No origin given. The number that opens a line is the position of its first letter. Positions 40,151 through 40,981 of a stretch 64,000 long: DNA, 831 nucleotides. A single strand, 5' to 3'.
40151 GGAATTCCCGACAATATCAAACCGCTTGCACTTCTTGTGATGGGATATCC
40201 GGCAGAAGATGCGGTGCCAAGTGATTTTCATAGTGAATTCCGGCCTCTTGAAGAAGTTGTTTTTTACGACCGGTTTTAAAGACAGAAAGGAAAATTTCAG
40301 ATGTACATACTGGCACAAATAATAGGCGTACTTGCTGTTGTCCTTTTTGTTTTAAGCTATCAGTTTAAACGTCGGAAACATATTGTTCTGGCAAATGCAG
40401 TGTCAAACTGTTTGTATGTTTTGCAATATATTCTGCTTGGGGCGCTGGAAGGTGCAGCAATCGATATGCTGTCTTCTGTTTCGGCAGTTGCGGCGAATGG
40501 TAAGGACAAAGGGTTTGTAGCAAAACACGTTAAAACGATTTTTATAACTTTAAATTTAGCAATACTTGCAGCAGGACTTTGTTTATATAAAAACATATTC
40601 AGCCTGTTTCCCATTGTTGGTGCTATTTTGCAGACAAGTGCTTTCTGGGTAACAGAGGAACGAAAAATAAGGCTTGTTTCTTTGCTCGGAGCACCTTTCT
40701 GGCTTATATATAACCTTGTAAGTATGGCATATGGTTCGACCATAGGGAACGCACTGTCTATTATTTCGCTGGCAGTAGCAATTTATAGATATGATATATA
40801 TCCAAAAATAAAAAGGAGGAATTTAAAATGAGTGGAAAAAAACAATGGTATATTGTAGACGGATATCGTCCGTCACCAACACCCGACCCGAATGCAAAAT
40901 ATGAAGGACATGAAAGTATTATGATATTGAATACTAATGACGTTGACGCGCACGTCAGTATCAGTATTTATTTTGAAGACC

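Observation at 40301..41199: ASRT-like (sensory rhodopsin transducer family) protein translationally coupled to a YgjV-like multi-pass membrane protein in an organism that does not look photosynthetic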

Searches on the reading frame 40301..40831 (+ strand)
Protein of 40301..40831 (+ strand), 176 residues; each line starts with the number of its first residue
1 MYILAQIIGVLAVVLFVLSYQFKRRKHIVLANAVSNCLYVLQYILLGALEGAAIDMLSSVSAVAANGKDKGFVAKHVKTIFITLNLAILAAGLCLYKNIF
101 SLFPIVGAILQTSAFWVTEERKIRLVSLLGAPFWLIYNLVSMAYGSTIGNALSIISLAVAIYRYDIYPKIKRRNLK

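Call 3: search_protein_families(library=pfam, proteins=[window:40301-40831:+], max_evalue=0.01)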
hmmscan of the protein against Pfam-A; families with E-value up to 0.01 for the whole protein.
window:40301-40831:+ (176 aa): 2 families
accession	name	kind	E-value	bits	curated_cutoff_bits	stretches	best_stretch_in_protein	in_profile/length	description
PF10688.14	Imp-YgjV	-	4.4e-33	114.8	23.5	1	3-164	1-155/159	Bacterial inner membrane protein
PF22137.1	T6SS_Tle1-like_C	-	0.0098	15.8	34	0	4-91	260-348/353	T6SS, Phospholipase effector Tle1-like, C-terminal domain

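Call 4: search_protein_families(library=ncbifam, proteins=[window:40301-40831:+], max_evalue=0.01)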
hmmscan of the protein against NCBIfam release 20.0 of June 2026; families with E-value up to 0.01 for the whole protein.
window:40301-40831:+ (176 aa): 1 family
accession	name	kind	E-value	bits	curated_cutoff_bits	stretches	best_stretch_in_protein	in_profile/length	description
NF045534.1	small_EYxxD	equivalog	0.0015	18.1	29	1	2-26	10-33/37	EYxxD motif small membrane protein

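Call 22: find_homologous_proteins(query=window:40301-40831:+, max_evalue=0.00001)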
Query window:40301-40831:+ (176 aa): 314 proteins with E <= 0.00001 among 1308 candidates; the best 120 are listed.
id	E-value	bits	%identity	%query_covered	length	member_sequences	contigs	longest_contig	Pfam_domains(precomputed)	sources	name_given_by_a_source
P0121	2.0e-103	361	100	100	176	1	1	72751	PF10688.15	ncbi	-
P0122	1.4e-73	264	74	94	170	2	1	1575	PF10688.15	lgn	-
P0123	1.5e-72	261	70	98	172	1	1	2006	PF10688.15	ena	-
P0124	2.5e-71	257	67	99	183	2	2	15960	PF10688.15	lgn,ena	-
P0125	4.1e-71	256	69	97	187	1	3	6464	PF10688.15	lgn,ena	-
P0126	4.5e-71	256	71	95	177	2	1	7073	PF10688.15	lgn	-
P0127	3.3e-70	253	69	98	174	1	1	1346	PF10688.15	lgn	-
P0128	3.8e-70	253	69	98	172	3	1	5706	PF10688.15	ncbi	-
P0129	7.2e-70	252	66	99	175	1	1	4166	PF10688.15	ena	-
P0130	1.2e-69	251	66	99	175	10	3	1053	PF10688.15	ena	-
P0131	1.4e-69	251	71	97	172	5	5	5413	PF10688.15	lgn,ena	-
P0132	1.6e-69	251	68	98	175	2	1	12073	PF10688.15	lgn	-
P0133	2.3e-69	250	65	98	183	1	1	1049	PF10688.15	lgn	-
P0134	3.4e-69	250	67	99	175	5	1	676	PF10688.15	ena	-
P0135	3.6e-69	250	67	99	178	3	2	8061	PF10688.15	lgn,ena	-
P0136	4.9e-69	249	67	97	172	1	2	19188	PF10688.15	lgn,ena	-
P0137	8.3e-69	249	67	98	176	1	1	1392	PF10688.15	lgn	-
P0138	1.2e-68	248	69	98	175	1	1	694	PF10688.15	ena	-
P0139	1.6e-68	248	68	98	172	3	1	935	PF10688.15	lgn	-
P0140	2.8e-68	247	65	100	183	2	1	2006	PF10688.15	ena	-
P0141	3.1e-68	247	66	100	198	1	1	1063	PF10688.15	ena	-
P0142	4.2e-68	246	67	98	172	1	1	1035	PF10688.15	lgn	-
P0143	4.6e-68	246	65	98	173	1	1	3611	PF10688.15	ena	-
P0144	5.0e-68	246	68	97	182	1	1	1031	PF10688.15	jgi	jgi:hypothetical protein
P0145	7.7e-68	246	65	98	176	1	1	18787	PF10688.15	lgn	-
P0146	1.1e-67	245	67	98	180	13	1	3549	PF10688.15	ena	-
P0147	1.3e-67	245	66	98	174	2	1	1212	PF10688.15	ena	-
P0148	1.5e-67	245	66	97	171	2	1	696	PF10688.15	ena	-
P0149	1.5e-67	245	69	95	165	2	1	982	PF10688.15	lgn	-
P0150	1.9e-67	244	66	99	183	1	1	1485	PF10688.15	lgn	-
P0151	1.9e-67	244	64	99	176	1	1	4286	PF10688.15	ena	-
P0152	2.2e-67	244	65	100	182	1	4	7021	PF10688.15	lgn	-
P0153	7.2e-67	242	65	98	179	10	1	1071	PF10688.15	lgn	-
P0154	1.4e-66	241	64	97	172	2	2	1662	PF10688.15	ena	-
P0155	1.4e-66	241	67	98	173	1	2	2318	PF10688.15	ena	-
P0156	1.6e-66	241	67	98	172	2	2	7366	PF10688.15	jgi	-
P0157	1.7e-66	241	67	98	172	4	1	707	PF10688.15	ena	-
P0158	1.8e-66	241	67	98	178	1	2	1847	PF10688.15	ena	-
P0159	2.4e-66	241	66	98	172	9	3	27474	PF10688.15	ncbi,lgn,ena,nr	ncbi:MAG: YgjV family protein [Oscillospiraceae bacterium]|nr:YgjV family protein [Oscillospiraceae 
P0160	3.2e-66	240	66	94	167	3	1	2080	PF10688.15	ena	-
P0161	3.9e-66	240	69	96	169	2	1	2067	PF10688.15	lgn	-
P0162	9.4e-66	239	62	98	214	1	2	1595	PF10688.15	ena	-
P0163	1.1e-65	238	66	98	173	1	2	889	PF10688.15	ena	-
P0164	1.8e-65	238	67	98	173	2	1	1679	PF10688.15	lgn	-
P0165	1.9e-65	238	62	98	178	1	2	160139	PF10688.15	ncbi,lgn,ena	-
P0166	1.9e-65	238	67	94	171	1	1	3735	PF10688.15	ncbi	-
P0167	2.0e-65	238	65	95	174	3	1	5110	PF10688.15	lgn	-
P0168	3.8e-65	237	66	98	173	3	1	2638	PF10688.15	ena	-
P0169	4.0e-65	237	67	95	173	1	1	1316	PF10688.15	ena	-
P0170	4.3e-65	237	62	99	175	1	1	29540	PF10688.15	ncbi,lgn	-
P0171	5.2e-65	236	68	94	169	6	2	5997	PF10688.15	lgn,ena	-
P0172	8.7e-65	236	62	99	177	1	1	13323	PF10688.15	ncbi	-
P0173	8.7e-65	236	67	94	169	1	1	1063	PF10688.15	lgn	-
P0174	1.1e-64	235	65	98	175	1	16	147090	PF10688.15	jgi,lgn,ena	-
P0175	1.1e-64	235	65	98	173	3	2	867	PF10688.15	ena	-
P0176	1.2e-64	235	65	100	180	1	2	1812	PF10688.15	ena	-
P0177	1.4e-64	235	69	94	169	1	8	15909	PF10688.15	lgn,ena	-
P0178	3.3e-64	234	68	94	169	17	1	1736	PF10688.15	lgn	-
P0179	3.4e-64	234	64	100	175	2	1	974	PF10688.15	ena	-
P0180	3.4e-64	234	64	96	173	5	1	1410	PF10688.15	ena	-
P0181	3.8e-64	233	65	98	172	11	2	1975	PF10688.15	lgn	-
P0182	6.5e-64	233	64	97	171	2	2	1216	PF10688.15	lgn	-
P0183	8.2e-64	232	67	94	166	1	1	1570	PF10688.15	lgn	-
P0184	8.7e-64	232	63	100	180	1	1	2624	PF10688.15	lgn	-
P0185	2.4e-63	231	64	98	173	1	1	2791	PF10688.15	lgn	-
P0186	2.4e-63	231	66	94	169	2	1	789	PF10688.15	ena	-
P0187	2.5e-63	231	63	93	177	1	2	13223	PF10688.15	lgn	-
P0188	2.8e-63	231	64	98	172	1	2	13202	PF10688.15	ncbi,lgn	-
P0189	4.3e-63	230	61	100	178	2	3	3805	PF10688.15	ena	-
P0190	4.7e-63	230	63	94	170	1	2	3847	PF10688.15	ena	-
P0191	8.9e-63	229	59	99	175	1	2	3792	PF10688.15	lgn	-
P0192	4.6e-62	227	63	96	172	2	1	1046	PF10688.15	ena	-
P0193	5.9e-62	226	63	94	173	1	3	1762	PF10688.15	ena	-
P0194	7.5e-62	226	60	99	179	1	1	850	PF10688.15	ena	-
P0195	1.6e-61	225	60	96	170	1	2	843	PF10688.15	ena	-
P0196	2.0e-61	225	62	98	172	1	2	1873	PF10688.15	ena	-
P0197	2.6e-61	224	64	94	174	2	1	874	PF10688.15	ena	-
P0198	2.7e-61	224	63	93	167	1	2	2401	PF10688.15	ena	-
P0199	1.6e-60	222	59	98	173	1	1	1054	PF10688.15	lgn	-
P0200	2.3e-60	221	61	97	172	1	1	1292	PF10688.15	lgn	-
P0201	2.4e-60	221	58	97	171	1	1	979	PF10688.15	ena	-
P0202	5.1e-60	220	61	98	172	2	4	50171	PF10688.15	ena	-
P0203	6.0e-60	220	62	96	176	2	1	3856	PF10688.15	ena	-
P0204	1.1e-59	219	61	94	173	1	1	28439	PF10688.15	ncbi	-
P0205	1.1e-59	219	64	94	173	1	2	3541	PF10688.15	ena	-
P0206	2.3e-59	218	59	96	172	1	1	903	PF10688.15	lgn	-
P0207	2.4e-59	218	60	98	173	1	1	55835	PF10688.15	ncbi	-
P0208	3.2e-59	218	61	94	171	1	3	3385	PF10688.15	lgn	-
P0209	6.1e-59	217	61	94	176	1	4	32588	PF10688.15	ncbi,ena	-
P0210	6.2e-59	217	60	96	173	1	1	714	PF10688.15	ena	-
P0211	6.8e-59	216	61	99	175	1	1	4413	PF10688.15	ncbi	-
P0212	7.0e-59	216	57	99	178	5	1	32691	PF10688.15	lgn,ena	-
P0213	8.3e-59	216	63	94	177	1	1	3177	PF10688.15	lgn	-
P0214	1.1e-58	216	59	94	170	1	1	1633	PF10688.15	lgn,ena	-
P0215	2.0e-58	215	59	97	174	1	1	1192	PF10688.15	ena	-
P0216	2.3e-58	215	61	94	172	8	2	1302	PF10688.15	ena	-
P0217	3.9e-58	214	60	94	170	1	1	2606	PF10688.15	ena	-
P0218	4.4e-58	214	60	94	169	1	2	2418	PF10688.15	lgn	-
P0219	8.1e-58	213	62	96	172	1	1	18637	PF10688.15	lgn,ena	-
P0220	9.7e-58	213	60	96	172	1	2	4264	PF10688.15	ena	-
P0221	1.2e-57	212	60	96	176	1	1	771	PF10688.15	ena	-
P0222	1.4e-57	212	62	96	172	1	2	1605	PF10688.15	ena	-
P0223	1.8e-57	212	61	96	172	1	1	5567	PF10688.15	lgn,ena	-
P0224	1.8e-57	212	55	98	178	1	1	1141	PF10688.15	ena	-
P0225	2.0e-57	212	62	96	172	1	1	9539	PF10688.15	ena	-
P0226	2.2e-57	212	61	96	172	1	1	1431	PF10688.15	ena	-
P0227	2.6e-57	211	59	99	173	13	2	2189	PF10688.15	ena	-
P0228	2.6e-57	211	53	99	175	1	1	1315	PF10688.15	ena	-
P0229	2.8e-57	211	60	97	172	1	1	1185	PF10688.15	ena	-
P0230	3.1e-57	211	60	96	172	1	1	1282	PF10688.15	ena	-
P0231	4.1e-57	211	61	96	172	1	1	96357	PF10688.15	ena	-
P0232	4.5e-57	211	61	96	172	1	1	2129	PF10688.15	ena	-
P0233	5.0e-57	210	61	96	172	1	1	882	PF10688.15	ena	-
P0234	5.5e-57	210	61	96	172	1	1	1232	PF10688.15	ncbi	-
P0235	5.8e-57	210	60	96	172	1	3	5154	PF10688.15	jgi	-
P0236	5.8e-57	210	61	96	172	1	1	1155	PF10688.15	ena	-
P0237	6.2e-57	210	59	100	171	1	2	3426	PF10688.15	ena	-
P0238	6.6e-57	210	60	96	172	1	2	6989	PF10688.15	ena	-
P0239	8.0e-57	210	60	96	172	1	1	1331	PF10688.15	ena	-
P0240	8.0e-57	210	60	96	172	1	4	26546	PF10688.15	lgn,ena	-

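Call 23: find_related_loci(query=window:40301-40831:+, collection=metagenome_contigs, flank=5000)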
Query window:40301-40831:+ (176 aa) in metagenome_contigs; peptide patterns used: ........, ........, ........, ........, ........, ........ (x = any residue, [..] = any of these).
293 stretches matched a pattern; 2 encode a relative of the query (tblastn E <= 1e-3); 2 distinct loci.
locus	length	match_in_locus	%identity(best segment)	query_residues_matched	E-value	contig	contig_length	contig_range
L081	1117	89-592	53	4-171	9e-60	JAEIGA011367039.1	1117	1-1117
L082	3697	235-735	43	1-164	9e-38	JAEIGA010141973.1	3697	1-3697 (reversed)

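Call 24: find_encoding_contigs(protein=P0124, flank=4000, max_places=3)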
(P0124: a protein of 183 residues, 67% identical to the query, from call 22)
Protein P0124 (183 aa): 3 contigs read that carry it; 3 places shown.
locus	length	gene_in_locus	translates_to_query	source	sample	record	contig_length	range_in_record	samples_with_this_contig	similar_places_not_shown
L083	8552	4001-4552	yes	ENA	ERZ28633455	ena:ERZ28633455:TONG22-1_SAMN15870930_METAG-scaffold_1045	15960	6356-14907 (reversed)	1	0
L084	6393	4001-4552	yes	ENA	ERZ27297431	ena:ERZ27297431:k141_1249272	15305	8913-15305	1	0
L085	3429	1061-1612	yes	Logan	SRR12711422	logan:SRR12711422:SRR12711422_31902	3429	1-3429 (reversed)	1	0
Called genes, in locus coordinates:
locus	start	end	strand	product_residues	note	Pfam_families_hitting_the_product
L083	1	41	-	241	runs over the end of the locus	PF00687:Ribosomal_L1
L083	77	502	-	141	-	PF03946:Ribosomal_L11_N, PF00298:Ribosomal_L11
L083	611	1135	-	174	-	PF02357:NusG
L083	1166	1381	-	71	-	PF00584:SecE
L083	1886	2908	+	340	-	PF08240:ADH_N, PF00107:ADH_zinc_N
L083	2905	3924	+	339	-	PF01370:Epimerase, PF04321:RmlD_sub_bind (faint), PF16363:GDP_Man_Dehyd (weak)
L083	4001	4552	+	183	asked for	PF10688:Imp-YgjV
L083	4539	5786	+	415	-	-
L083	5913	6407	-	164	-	-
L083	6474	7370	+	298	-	PF00892:EamA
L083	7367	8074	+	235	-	PF00149:Metallophos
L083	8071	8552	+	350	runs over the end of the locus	PF00589:Phage_integrase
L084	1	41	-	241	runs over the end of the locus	PF00687:Ribosomal_L1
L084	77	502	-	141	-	PF03946:Ribosomal_L11_N, PF00298:Ribosomal_L11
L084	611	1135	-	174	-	PF02357:NusG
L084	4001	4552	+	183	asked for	PF10688:Imp-YgjV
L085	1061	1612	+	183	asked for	PF10688:Imp-YgjV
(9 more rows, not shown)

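Call 25: find_encoding_contigs(protein=P0136, flank=4000, max_places=3)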
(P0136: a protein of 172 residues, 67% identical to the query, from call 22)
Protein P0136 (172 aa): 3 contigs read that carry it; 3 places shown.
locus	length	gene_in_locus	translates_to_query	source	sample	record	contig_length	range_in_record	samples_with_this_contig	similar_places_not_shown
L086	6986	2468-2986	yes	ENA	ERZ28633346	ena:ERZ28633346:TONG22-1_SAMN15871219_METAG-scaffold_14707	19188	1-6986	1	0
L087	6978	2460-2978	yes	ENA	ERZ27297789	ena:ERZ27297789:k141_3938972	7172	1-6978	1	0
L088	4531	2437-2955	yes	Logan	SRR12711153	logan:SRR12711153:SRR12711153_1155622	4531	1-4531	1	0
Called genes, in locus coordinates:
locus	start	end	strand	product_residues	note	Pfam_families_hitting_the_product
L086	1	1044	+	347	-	?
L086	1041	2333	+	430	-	PF09587:PGA_cap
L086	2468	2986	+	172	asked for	PF10688:Imp-YgjV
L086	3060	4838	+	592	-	PF05833:NFACT_N, PF05670:NFACT-R_1, PF18297:NFACT-R_2 (weak)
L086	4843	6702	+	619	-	PF13292:DXP_synthase_N, PF02775:TPP_enzyme_C (faint), PF02779:Transket_pyr, PF02780:Transketolase_C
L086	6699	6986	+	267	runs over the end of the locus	PF01479:S4, PF01728:FtsJ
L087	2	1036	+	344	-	?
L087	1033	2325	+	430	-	PF09587:PGA_cap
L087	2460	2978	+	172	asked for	PF10688:Imp-YgjV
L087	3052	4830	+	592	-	PF05833:NFACT_N, PF05670:NFACT-R_1, PF18297:NFACT-R_2 (weak)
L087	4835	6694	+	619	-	PF13292:DXP_synthase_N, PF02775:TPP_enzyme_C (faint), PF02779:Transket_pyr, PF02780:Transketolase_C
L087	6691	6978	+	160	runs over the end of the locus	?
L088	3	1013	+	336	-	?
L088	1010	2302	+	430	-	PF09587:PGA_cap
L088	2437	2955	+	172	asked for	PF10688:Imp-YgjV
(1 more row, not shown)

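Call 26: find_encoding_contigs(protein=P0165, flank=4000, max_places=3)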
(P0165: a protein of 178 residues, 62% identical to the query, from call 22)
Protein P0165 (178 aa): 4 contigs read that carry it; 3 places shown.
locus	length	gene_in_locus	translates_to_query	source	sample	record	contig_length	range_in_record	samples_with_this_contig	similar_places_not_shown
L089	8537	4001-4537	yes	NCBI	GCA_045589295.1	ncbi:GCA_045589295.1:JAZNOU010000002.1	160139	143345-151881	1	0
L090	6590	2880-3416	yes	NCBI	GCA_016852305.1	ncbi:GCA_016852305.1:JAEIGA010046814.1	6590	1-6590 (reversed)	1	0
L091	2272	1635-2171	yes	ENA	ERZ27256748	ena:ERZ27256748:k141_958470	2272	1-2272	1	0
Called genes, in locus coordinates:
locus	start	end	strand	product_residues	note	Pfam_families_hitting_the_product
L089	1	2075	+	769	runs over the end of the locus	PF13567:DUF4131, PF03772:Competence, PF00753:Lactamase_B, PF12706:Lactamase_B_2 (weak)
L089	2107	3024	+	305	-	PF00291:PALP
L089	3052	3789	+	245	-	PF00072:Response_reg, PF00486:Trans_reg_C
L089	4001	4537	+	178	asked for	PF10688:Imp-YgjV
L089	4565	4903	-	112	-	PF04342:DMT_6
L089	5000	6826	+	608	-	PF00664:ABC_membrane, PF02463:SMC_N, PF00005:ABC_tran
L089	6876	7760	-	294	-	PF01145:Band_7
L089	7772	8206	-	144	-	PF01957:NfeD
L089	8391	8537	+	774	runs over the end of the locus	PF19732:SpoIIE_N, PF07228:SpoIIE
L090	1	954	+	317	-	?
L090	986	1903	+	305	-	PF00291:PALP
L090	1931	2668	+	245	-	PF00072:Response_reg, PF00486:Trans_reg_C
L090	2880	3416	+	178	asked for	PF10688:Imp-YgjV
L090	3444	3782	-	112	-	PF04342:DMT_6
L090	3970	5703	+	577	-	PF00664:ABC_membrane, PF02463:SMC_N (weak), PF00005:ABC_tran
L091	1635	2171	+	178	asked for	PF10688:Imp-YgjV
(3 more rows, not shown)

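Call 27: find_encoding_contigs(protein=P0174, flank=4000, max_places=3)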
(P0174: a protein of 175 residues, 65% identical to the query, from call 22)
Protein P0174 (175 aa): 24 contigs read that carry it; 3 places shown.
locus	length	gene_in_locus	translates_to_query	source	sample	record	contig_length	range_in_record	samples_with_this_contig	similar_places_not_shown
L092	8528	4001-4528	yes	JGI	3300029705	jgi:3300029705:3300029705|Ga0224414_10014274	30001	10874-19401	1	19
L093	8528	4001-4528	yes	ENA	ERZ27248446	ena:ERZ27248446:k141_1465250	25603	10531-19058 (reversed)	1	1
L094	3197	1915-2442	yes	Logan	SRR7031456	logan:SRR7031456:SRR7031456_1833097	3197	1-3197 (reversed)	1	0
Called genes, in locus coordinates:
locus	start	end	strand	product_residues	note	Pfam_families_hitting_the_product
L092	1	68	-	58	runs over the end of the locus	-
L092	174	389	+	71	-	PF13443:HTH_26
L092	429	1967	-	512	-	PF01235:Na_Ala_symp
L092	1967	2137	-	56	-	-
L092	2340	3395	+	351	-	PF03417:AAT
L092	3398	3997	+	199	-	-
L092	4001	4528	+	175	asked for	PF10688:Imp-YgjV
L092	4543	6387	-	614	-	PF00246:Peptidase_M14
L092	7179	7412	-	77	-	-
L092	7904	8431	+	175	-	PF00293:NUDIX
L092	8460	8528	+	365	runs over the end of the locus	-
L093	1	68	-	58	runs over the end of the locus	-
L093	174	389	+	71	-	PF13443:HTH_26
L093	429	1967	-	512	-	PF01235:Na_Ala_symp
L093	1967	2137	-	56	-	-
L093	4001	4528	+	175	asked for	PF10688:Imp-YgjV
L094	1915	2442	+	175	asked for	PF10688:Imp-YgjV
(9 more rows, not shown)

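Call 43: find_encoding_contigs(protein=P0122, flank=4000, max_places=4)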
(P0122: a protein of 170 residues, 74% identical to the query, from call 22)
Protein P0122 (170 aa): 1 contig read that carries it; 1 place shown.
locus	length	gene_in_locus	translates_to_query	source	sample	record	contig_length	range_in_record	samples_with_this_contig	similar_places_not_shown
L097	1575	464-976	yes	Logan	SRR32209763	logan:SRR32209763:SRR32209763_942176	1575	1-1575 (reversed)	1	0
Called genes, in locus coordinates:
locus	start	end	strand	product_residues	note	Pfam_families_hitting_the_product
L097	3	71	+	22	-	?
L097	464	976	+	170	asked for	PF10688:Imp-YgjV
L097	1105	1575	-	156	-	?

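Call 44: predict_structure(alignment_id=A2)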
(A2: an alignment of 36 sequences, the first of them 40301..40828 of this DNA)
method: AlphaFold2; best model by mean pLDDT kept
length: 176 residues; sequences in the alignment: 36
mean_pLDDT: 89.3   pTM: 0.78
mean pLDDT of the five models: 89.3, 88.2, 87.9, 87.4, 85.6
residues with pLDDT >= 90: 88; 70-90: 87; 50-70: 1; < 50: 0
segments of 3 or more residues with pLDDT < 50: none
pLDDT, mean of each block of 10 residues (from residue 1): 88 91 89 91 87 89 88 90 94 84 88 89 91 90 86 93 92 84
secondary structure, 60 per line:
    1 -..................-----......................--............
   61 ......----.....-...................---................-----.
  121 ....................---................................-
elements in order: H2-19 H25-46 H49-66 H71-75 H77-95 H99-114 H120-140 H144-175
